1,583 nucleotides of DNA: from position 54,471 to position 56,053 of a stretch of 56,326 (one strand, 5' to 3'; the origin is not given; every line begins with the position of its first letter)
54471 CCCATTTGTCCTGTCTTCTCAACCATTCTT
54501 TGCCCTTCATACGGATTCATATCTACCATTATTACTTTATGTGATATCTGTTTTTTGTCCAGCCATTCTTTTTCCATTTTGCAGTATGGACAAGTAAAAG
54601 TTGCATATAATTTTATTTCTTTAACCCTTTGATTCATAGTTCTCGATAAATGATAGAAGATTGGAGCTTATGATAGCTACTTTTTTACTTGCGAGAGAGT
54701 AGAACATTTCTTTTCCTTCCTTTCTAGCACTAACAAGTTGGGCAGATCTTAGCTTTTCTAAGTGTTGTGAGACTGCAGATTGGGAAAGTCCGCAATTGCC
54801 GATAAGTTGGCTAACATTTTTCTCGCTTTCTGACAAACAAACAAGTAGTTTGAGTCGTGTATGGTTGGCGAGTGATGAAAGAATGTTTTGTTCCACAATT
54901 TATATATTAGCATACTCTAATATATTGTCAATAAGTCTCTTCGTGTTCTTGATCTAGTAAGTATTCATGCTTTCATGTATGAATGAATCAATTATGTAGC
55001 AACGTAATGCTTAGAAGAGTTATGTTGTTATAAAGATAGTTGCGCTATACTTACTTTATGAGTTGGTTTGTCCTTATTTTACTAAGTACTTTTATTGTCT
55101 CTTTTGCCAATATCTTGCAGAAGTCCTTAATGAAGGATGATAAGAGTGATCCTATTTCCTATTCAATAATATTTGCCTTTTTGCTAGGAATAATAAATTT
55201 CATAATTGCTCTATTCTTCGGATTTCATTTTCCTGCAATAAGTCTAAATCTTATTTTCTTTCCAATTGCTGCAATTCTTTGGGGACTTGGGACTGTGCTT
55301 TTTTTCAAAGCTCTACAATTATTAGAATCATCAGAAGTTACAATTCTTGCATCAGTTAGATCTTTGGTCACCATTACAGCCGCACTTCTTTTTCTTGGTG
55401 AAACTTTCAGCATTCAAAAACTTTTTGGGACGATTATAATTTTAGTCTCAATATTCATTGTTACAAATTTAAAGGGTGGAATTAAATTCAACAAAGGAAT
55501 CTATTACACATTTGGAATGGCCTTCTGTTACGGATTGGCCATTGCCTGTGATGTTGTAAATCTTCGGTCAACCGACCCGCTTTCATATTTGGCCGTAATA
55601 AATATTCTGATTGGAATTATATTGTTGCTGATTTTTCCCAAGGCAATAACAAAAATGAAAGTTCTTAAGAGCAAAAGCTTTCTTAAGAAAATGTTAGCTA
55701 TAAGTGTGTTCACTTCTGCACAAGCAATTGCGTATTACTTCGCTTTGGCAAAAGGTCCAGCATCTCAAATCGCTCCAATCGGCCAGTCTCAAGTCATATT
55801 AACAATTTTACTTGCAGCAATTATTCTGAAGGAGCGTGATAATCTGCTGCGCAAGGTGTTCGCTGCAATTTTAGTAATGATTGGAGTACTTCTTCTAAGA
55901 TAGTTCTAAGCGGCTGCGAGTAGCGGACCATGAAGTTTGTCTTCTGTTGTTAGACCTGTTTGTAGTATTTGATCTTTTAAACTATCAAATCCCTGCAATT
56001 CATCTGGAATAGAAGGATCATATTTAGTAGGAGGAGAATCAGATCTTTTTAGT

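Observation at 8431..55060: A -10 box phased exactly 6-7 nt upstream of many start codons: a leaderless-mRNA architecture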

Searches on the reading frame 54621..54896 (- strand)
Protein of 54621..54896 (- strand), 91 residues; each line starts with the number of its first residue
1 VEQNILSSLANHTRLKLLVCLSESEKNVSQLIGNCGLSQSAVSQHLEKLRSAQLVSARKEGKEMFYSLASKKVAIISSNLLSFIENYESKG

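Call 60: search_protein_families(library=pfam, proteins=[window:54621-54896:-], max_evalue=0.001)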
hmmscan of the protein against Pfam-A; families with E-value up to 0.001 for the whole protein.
window:54621-54896:- (91 aa): 4 families
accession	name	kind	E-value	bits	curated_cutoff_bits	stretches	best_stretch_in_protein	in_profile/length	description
PF01022.26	HTH_5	-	2.9e-12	46.7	22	1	13-56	3-46/47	Bacterial regulatory protein, arsR family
PF12840.13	HTH_20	-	3.1e-05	24.3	27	1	9-55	1-48/51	Helix-turn-helix domain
PF13412.12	HTH_24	-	0.00047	20.1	21.9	1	11-55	2-47/48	Winged helix-turn-helix DNA-binding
PF13463.12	HTH_27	-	0.00091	19.9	22.2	0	18-69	9-65/68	Winged helix DNA-binding domain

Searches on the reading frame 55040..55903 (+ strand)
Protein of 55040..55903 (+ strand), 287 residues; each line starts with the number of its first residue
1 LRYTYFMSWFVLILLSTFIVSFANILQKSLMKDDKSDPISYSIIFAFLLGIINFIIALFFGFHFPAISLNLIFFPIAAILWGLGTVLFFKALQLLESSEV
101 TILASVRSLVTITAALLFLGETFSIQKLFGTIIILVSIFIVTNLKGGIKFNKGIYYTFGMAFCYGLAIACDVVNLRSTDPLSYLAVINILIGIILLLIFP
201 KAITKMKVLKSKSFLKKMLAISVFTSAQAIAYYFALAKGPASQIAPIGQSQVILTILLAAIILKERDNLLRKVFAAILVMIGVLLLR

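Call 39: search_protein_families(library=pfam, proteins=[window:55040-55903:+], max_evalue=0.001)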
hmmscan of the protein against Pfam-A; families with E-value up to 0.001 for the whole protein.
window:55040-55903:+ (287 aa): 3 families
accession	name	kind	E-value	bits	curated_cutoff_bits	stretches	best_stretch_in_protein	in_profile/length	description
PF00892.27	EamA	-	3.7e-27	95.7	28.2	2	152-286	2-133/135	EamA-like transporter family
PF10639.15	TMEM234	-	0.00028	21.4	30.1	0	227-286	53-112/113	Putative transmembrane family 234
PF03151.22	TPT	-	0.00075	19.4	30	0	183-285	33-134/291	Triose-phosphate Transporter family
